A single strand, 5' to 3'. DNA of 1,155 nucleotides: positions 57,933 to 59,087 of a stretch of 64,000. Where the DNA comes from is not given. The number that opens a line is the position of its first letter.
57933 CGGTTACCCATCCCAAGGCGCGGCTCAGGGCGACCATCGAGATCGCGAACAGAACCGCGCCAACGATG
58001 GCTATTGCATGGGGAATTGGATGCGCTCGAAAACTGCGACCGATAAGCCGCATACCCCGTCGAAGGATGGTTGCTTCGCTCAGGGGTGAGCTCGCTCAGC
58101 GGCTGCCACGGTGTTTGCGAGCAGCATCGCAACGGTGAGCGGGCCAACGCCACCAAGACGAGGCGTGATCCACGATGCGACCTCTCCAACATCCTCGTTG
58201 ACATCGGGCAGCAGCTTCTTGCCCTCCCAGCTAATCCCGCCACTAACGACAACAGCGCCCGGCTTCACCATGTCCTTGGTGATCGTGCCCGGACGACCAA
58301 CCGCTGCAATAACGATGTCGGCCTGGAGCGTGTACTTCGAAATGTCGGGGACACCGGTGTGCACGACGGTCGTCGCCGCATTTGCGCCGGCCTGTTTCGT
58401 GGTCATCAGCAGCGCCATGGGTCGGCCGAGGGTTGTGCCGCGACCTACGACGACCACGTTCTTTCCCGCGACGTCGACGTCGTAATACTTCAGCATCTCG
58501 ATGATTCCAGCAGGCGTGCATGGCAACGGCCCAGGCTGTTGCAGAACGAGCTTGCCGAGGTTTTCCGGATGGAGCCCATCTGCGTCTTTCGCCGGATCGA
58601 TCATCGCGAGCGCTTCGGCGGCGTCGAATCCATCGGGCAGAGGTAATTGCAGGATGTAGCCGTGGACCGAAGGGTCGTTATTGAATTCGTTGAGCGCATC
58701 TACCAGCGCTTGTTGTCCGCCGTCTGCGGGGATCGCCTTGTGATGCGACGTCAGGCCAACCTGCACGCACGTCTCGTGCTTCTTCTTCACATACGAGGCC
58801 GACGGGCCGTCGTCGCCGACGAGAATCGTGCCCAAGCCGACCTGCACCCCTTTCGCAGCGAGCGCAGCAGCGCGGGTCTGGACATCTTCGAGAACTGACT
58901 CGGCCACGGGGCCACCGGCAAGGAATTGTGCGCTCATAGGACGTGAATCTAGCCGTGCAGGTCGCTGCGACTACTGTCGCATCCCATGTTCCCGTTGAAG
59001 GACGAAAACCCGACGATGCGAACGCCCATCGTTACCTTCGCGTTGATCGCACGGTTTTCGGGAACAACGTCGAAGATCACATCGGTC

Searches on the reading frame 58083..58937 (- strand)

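Call 3: search_protein_families(library=pfam, proteins=[window:58083-58937:-])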
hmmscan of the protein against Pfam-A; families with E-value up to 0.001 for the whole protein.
window:58083-58937:- (285 aa): 2 families
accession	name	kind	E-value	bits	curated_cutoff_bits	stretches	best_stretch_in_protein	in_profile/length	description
PF02882.25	THF_DHG_CYH_C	-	2.4e-53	180.2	27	1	123-283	1-159/160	Tetrahydrofolate dehydrogenase/cyclohydrolase, NAD(P)-binding domain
PF00763.28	THF_DHG_CYH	-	9.3e-30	103.7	32.8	1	7-120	2-115/115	Tetrahydrofolate dehydrogenase/cyclohydrolase, catalytic domain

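Call 4: search_protein_families(library=ncbifam, proteins=[window:58083-58937:-])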
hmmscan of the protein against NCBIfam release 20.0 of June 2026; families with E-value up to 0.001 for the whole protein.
window:58083-58937:- (285 aa): 30 families (the best 25 are shown)
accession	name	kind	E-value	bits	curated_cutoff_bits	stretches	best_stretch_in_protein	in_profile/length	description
NF010789.1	PRK14193.1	equivalog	2.3e-103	345.3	401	1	3-282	2-280/281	bifunctional methylenetetrahydrofolate dehydrogenase/methenyltetrahydrofolate cyclohydrolase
NF010781.0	PRK14184.1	equivalog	2.5e-83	279.5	438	1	5-280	3-280/286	bifunctional 5,10-methylene-tetrahydrofolate dehydrogenase/ 5,10-methylene-tetrahydrofolate cyclohydrolase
NF010786.0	PRK14189.1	subfamily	4.5e-82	275.4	421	1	1-284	1-282/285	bifunctional methylenetetrahydrofolate dehydrogenase/methenyltetrahydrofolate cyclohydrolase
NF010783.0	PRK14186.1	equivalog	3.2e-79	266.1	333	1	4-282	3-284/297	bifunctional methylenetetrahydrofolate dehydrogenase/methenyltetrahydrofolate cyclohydrolase FolD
NF010770.0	PRK14173.1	equivalog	2.6e-77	259.9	411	1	1-283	1-281/287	bifunctional 5,10-methylene-tetrahydrofolate dehydrogenase/ 5,10-methylene-tetrahydrofolate cyclohydrolase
NF010773.0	PRK14176.1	equivalog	3.3e-77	259.7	437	1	5-282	10-285/287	bifunctional 5,10-methylene-tetrahydrofolate dehydrogenase/ 5,10-methylene-tetrahydrofolate cyclohydrolase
NF010787.0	PRK14191.1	equivalog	8.4e-77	258.1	423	1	4-282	2-279/285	bifunctional methylenetetrahydrofolate dehydrogenase/methenyltetrahydrofolate cyclohydrolase FolD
NF010764.0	PRK14167.1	subfamily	7.7e-76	255.1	477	1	4-283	3-289/297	bifunctional 5,10-methylene-tetrahydrofolate dehydrogenase/ 5,10-methylene-tetrahydrofolate cyclohydrolase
NF008058.0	PRK10792.1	equivalog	1.5e-74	250.5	355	1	1-284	1-283/285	bifunctional methylenetetrahydrofolate dehydrogenase/methenyltetrahydrofolate cyclohydrolase FolD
NF010771.0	PRK14174.1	equivalog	2.5e-73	246.8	530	1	9-284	7-293/295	bifunctional 5,10-methylene-tetrahydrofolate dehydrogenase/ 5,10-methylene-tetrahydrofolate cyclohydrolase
NF010785.0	PRK14188.1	subfamily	2.4e-72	243.4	396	1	2-284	2-290/297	bifunctional methylenetetrahydrofolate dehydrogenase/methenyltetrahydrofolate cyclohydrolase FolD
NF010780.0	PRK14183.1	equivalog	3.8e-71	239.6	480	1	4-282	2-279/283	bifunctional 5,10-methylene-tetrahydrofolate dehydrogenase/ 5,10-methylene-tetrahydrofolate cyclohydrolase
NF010775.0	PRK14178.1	equivalog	5.3e-71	239.1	465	1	10-282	7-273/279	bifunctional methylenetetrahydrofolate dehydrogenase/methenyltetrahydrofolate cyclohydrolase FolD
NF010776.0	PRK14179.1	equivalog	4.7e-70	235.9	445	1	4-283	3-281/284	bifunctional methylenetetrahydrofolate dehydrogenase/methenyltetrahydrofolate cyclohydrolase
NF010772.0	PRK14175.1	equivalog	1.8e-69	234.2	459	1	1-281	1-279/286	bifunctional methylenetetrahydrofolate dehydrogenase/methenyltetrahydrofolate cyclohydrolase FolD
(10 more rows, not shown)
